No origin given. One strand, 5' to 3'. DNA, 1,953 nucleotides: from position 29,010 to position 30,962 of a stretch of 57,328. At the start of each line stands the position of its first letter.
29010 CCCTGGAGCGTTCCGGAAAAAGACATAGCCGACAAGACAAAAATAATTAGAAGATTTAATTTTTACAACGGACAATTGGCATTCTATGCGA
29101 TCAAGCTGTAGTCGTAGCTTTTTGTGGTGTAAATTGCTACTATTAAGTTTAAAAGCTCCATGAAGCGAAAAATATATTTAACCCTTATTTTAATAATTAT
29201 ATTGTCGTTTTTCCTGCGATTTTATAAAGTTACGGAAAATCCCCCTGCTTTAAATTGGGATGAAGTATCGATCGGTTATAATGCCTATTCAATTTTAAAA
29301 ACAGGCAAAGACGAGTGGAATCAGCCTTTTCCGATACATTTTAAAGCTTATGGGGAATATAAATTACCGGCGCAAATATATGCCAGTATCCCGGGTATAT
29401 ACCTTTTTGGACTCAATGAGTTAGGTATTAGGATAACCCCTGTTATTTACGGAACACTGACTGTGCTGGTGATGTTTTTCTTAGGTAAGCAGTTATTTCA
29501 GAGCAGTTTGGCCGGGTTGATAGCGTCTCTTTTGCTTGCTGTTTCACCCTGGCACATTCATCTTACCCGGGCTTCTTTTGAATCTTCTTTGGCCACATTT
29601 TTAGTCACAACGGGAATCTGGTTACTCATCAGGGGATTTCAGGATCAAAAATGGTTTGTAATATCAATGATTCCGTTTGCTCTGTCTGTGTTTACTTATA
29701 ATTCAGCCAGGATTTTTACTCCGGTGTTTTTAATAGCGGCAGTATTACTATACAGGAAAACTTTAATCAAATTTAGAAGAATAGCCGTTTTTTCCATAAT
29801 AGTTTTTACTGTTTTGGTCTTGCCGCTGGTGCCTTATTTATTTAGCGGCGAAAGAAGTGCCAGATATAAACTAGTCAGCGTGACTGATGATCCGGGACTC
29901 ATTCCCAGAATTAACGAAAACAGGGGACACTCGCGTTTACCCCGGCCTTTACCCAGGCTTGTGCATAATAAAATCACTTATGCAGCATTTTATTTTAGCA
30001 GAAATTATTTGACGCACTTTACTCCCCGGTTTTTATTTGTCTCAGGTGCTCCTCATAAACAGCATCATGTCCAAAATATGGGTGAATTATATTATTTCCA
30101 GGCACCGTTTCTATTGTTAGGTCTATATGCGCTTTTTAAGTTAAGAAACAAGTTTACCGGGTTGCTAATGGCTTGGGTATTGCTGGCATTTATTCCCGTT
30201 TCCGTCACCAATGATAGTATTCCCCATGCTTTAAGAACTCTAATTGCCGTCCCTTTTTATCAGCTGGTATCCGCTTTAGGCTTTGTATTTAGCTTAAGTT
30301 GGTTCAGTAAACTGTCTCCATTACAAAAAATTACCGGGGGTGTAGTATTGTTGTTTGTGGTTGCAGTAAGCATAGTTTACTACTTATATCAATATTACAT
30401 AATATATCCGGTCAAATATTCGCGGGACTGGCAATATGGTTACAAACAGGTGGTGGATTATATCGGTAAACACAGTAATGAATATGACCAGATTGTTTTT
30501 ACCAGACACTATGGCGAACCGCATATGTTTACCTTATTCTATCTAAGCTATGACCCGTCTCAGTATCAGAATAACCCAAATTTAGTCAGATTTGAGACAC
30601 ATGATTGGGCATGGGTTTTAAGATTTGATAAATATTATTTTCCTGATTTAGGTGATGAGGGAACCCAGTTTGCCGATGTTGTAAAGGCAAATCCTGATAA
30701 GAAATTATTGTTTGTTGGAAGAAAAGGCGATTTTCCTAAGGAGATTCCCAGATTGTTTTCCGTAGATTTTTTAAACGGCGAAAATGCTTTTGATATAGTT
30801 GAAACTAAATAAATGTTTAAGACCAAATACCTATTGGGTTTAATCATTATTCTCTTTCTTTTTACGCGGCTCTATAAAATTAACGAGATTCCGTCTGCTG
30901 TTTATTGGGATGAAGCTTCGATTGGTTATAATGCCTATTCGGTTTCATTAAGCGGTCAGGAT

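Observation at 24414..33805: Six-gene head-to-tail array of divergent PMT_2-like paralogues (plus an outlier at 16387-18024)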

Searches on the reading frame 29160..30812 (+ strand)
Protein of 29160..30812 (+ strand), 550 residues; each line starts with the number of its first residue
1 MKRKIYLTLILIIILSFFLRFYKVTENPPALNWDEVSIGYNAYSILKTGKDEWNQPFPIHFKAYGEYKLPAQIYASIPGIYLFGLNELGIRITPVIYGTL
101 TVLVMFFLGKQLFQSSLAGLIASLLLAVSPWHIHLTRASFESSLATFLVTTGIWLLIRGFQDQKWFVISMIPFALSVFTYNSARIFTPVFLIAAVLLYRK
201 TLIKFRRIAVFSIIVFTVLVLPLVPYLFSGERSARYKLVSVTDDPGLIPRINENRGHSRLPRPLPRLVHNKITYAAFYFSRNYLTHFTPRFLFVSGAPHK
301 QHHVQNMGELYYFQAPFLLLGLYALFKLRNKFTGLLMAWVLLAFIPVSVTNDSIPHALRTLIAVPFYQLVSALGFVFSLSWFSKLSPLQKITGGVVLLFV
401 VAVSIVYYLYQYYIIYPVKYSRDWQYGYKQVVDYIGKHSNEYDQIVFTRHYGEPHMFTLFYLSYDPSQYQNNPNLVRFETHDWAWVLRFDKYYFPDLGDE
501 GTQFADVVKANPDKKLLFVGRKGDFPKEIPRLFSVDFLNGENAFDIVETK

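Call 6: search_protein_families(library=pfam, proteins=[window:29160-30812:+], max_evalue=0.01)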
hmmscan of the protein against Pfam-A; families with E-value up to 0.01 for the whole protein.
window:29160-30812:+ (550 aa): 2 families
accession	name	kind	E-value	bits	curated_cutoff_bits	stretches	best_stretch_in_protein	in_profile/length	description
PF02366.24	PMT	-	1.4e-10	41.6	22.7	1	11-228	2-235/245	Dolichyl-phosphate-mannose-protein mannosyltransferase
PF13231.12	PMT_2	-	1.3e-09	38.9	26.1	1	80-224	14-158/160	Dolichyl-phosphate-mannose-protein mannosyltransferase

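Call 13: find_encoding_contigs(protein=window:29160-30812:+, flank=10000, max_places=6)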
Protein window:29160-30812:+ (550 aa): no gene with exactly this product is on record in the collection.

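Call 18: find_homologous_proteins(query=window:29160-30812:+, max_evalue=1e-10)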
Query window:29160-30812:+ (550 aa): 2515 proteins with E <= 1e-10 among 8000 candidates; the best 120 are listed.
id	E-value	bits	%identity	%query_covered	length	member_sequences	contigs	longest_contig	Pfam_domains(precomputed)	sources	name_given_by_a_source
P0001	0.0e+0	1246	100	100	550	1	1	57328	PF02366.25,PF13231.13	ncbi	-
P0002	0.0e+0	1019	78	100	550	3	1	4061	PF02366.25,PF13231.13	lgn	-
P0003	0.0e+0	1019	80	100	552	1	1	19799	PF13231.13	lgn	-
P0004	0.0e+0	1018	79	100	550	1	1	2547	PF02366.25,PF13231.13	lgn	-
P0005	0.0e+0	1016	77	100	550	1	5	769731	PF02366.25,PF13231.13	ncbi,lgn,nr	ncbi:glycosyltransferase family 39 protein [Candidatus Daviesbacteria bacterium]|nr:glycosyltransfer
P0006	0.0e+0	1015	78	100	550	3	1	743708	PF02366.25,PF13231.13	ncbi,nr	ncbi:MAG: glycosyltransferase family 39 protein [Candidatus Daviesbacteria bacterium]|nr:glycosyltra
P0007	0.0e+0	1015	77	100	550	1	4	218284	PF02366.25,PF13231.13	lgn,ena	-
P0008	0.0e+0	1014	78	100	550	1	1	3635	PF02366.25,PF13231.13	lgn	-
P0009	0.0e+0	1013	77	100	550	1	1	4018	PF02366.25,PF13231.13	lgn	-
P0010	0.0e+0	1010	78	100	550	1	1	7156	PF02366.25,PF13231.13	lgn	-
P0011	8.2e-298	1007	78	99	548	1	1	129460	PF02366.25,PF13231.13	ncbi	-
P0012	1.3e-297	1006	78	100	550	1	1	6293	PF02366.25,PF13231.13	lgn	-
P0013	2.2e-297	1005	76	100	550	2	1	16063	-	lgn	-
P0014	2.3e-297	1005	76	100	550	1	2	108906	PF02366.25,PF13231.13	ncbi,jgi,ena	-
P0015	1.4e-296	1003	77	100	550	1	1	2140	PF02366.25,PF13231.13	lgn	-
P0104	2.0e-276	936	72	99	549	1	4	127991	PF02366.25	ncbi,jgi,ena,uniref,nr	ncbi:hypothetical protein A3H40_04110 [Candidatus Daviesbacteria bacterium RIFCSPLOWO2_02_FULL_38_15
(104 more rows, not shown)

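Call 20: find_encoding_contigs(protein=P0005, flank=10000, max_places=2)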
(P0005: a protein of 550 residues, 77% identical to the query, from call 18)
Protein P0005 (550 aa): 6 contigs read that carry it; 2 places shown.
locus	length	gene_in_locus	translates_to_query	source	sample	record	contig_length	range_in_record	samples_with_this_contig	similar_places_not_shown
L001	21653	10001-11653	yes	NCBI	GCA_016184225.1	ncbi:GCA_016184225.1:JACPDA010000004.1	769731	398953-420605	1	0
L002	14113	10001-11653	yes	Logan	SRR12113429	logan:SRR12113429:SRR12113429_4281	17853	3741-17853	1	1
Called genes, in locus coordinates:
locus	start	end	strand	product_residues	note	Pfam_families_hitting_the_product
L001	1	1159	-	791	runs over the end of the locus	PF09586:YfhO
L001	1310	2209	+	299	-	PF00535:Glycos_transf_2, PF10111:Glyco_tranf_2_2 (weak), PF13641:Glyco_tranf_2_3 (weak)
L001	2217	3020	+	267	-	PF00535:Glycos_transf_2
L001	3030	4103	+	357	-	PF00534:Glycos_transf_1, PF13692:Glyco_trans_1_4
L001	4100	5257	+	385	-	-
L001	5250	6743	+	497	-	PF13231:PMT_2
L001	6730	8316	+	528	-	PF13231:PMT_2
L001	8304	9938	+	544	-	PF13231:PMT_2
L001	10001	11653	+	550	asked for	PF02366:PMT, PF13231:PMT_2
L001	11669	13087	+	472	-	PF02366:PMT (weak), PF13231:PMT_2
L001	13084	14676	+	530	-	PF02366:PMT (weak), PF13231:PMT_2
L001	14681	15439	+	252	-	PF00535:Glycos_transf_2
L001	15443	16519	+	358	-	PF13439:Glyco_transf_4, PF00534:Glycos_transf_1, PF13692:Glyco_trans_1_4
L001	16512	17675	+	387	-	PF04188:Mannosyl_trans2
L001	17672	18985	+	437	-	PF01943:Polysacc_synt, PF13440:Polysacc_synt_3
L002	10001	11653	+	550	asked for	PF02366:PMT, PF13231:PMT_2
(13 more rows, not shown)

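Call 21: find_encoding_contigs(protein=P0104, flank=10000, max_places=2)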
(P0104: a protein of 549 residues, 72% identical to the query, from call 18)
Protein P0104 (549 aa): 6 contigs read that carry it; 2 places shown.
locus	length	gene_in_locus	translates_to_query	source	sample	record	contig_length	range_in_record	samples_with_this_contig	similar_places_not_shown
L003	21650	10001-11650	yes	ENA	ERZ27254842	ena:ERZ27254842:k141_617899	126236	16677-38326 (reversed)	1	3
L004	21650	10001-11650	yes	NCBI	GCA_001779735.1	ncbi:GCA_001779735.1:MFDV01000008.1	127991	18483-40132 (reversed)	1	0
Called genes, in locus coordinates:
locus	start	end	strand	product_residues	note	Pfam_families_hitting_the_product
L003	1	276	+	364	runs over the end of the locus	PF00534:Glycos_transf_1, PF13692:Glyco_trans_1_4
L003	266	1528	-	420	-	-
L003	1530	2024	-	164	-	PF18915:DUF5667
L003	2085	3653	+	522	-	PF13231:PMT_2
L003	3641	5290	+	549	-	PF13231:PMT_2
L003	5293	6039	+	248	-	PF00535:Glycos_transf_2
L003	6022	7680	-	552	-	-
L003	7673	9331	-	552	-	PF13231:PMT_2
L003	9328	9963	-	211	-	-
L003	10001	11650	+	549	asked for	PF02366:PMT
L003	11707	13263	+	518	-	PF02366:PMT, PF13231:PMT_2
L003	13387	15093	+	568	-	PF02516:STT3, PF10131:PTPS_related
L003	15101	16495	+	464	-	PF13231:PMT_2 (weak)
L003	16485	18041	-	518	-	-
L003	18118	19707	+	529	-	PF02366:PMT (weak), PF13231:PMT_2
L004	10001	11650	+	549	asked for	PF02366:PMT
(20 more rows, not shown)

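Call 22: find_related_loci(query=window:29160-30812:+, collection=genome_contigs, flank=10000)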
Query window:29160-30812:+ (550 aa) in genome_contigs; peptide patterns used: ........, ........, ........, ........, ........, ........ (x = any residue, [..] = any of these).
151 stretches matched a pattern; 94 encode a relative of the query (tblastn E <= 1e-3); the best 80 are kept; 79 distinct loci.
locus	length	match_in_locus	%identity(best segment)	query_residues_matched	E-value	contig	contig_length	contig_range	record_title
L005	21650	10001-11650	77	1-550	0e+0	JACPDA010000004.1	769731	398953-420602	MAG: Candidatus Daviesbacteria bacterium isolate NC_groundwater_297_Ag_B-0.1um_41_14 S7_GD2017_3_B1_scaffold_1, whole ge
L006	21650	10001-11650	78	1-550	0e+0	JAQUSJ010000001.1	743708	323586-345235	MAG: Candidatus Daviesbacteria bacterium isolate STD1_94 NODE_9_length_743708_cov_15.213565_Sandtown_D1, whole genome sh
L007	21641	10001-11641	78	4-550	0e+0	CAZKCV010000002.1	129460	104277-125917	MAG TPA_asm: uncultured Gammaproteobacteria bacterium isolate binchicken_co251_142 genome assembly, contig: NODE_217_len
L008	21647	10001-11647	76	1-549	0e+0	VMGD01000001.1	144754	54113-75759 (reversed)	MAG: Microgenomates group bacterium Gr01-1014_7 G01um10147_scaffold_25, whole genome shotgun sequence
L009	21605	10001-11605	73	16-550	0e+0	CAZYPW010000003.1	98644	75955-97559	MAG TPA_asm: uncultured Gammaproteobacteria bacterium isolate binchicken_co38_269 genome assembly, contig: NODE_541_leng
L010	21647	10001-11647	73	1-550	0e+0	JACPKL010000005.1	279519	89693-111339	MAG: Candidatus Daviesbacteria bacterium isolate NC_groundwater_493_Ag_S-0.1um_36_17 S35_SO-1_scaffold_124290, whole gen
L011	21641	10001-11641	71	4-550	0e+0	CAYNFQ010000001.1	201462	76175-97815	MAG TPA_asm: uncultured Gammaproteobacteria bacterium isolate binchicken_co110_279 genome assembly, contig: NODE_160_len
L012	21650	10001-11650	70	1-550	0e+0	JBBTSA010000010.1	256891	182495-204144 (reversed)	MAG: Patescibacteria group bacterium isolate H51-bin048_1 H51_bin048_1_000000000010, whole genome shotgun sequence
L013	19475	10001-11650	70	1-550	0e+0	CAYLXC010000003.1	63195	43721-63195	MAG TPA_asm: uncultured Gammaproteobacteria bacterium isolate SRP178908_co2_35 genome assembly, contig: NODE_89_length_6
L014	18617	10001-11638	72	1-547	0e+0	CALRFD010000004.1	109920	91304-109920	MAG: Patescibacteria group bacterium isolate Ike-100m-12 genome assembly, contig: Ike-100-c60, whole genome shotgun sequ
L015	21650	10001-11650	70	1-550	0e+0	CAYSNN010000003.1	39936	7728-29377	MAG TPA_asm: uncultured Gammaproteobacteria bacterium isolate binchicken_co251_42 genome assembly, contig: NODE_1386_len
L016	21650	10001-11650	68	1-550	0e+0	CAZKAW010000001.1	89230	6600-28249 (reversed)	MAG TPA_asm: uncultured Gammaproteobacteria bacterium isolate binchicken_co38_470 genome assembly, contig: NODE_653_leng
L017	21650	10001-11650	70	1-550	0e+0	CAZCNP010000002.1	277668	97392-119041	MAG TPA_asm: uncultured Gammaproteobacteria bacterium isolate binchicken_co38_1123 genome assembly, contig: NODE_94_leng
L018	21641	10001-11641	70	1-547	0e+0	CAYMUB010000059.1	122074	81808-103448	MAG TPA_asm: uncultured Gammaproteobacteria bacterium isolate binchicken_co203_488 genome assembly, contig: k141_370093,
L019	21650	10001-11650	68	1-550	0e+0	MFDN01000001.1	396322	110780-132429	MAG: Candidatus Daviesbacteria bacterium RIFCSPLOWO2_01_FULL_39_23 rifcsplowo2_01_scaffold_1, whole genome shotgun seque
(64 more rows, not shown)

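Call 27: search_protein_families(library=ncbifam, proteins=[window:29160-30812:+], max_evalue=0.00001)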
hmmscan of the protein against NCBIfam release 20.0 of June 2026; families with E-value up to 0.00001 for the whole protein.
window:29160-30812:+ (550 aa): 0 families

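Call 31: find_homologous_proteins(query=A1, max_evalue=1e-10)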
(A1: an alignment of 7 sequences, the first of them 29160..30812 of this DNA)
Query A1 (7 sequences) (550 aa, profile of the alignment): 2476 proteins with E <= 1e-10 among 8000 candidates; the best 120 are listed.
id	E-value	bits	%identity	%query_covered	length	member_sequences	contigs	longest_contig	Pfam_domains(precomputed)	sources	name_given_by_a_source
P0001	5.1e-219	747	100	100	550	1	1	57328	PF02366.25,PF13231.13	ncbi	-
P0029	2.1e-197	675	76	100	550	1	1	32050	PF02366.25,PF13231.13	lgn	-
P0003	6.5e-197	674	80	100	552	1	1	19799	PF13231.13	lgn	-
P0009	1.0e-194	666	77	100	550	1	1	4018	PF02366.25,PF13231.13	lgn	-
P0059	1.2e-194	666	75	100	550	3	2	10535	PF02366.25,PF13231.13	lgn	-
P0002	2.0e-194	665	78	100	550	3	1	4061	PF02366.25,PF13231.13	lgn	-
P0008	2.7e-194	665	78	100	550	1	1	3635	PF02366.25,PF13231.13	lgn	-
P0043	5.1e-193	661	76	100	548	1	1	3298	PF02366.25,PF13231.13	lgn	-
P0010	1.7e-192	659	78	100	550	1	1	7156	PF02366.25,PF13231.13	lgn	-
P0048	2.2e-192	659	76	100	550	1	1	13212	PF02366.25,PF13231.13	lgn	-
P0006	2.5e-192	658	78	100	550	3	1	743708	PF02366.25,PF13231.13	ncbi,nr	ncbi:MAG: glycosyltransferase family 39 protein [Candidatus Daviesbacteria bacterium]|nr:glycosyltra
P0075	2.5e-192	658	74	100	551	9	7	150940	PF02366.25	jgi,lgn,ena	-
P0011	2.6e-192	658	78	99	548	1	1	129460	PF02366.25,PF13231.13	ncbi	-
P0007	2.6e-192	658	77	100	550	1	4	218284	PF02366.25,PF13231.13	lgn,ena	-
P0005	3.4e-192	658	77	100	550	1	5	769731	PF02366.25,PF13231.13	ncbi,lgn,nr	ncbi:glycosyltransferase family 39 protein [Candidatus Daviesbacteria bacterium]|nr:glycosyltransfer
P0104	3.3e-189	648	72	99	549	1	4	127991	PF02366.25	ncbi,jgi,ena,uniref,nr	ncbi:hypothetical protein A3H40_04110 [Candidatus Daviesbacteria bacterium RIFCSPLOWO2_02_FULL_38_15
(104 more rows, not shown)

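Call 38: predict_structure(alignment_id=A2)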
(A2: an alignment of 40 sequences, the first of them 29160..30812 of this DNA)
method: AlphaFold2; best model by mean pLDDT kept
length: 550 residues; sequences in the alignment: 40
mean_pLDDT: 86.9   pTM: 0.88
mean pLDDT of the five models: 86.9, 84.7, 84.3, 82.9, 82.5
residues with pLDDT >= 90: 350; 70-90: 125; 50-70: 51; < 50: 24
segments of 3 or more residues with pLDDT < 50: 234-249, 260-262
pLDDT, mean of each block of 10 residues (from residue 1): 91 98 92 91 95 84 74 95 96 97 98 96 97 87 95 97 96 93 89 96 92 94 67 45 46 50 52 71 86 78 73 95 93 95 83 64 95 95 92 94 93 89 89 95 94 90 96 87 80 90 93 95 88 91 92
secondary structure, 60 per line:
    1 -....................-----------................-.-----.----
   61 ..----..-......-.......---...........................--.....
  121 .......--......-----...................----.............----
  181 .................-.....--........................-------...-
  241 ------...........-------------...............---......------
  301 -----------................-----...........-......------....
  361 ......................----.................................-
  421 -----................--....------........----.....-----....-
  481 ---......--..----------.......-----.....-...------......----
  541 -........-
elements in order: H2-21 H33-48 H70-75 H77-83 H87-113 H116-127 H130-135 H141-159 H164-176 H181-197 H199-203 H206-229 H247-257 H271-285 H289-294 H312-327 H333-343 H345-350 H357-382 H387-419 H426-441 E444-447 H454-461 H466-470 E476-479 E484-489 H504-510 E516-520 E531-536 E542-549
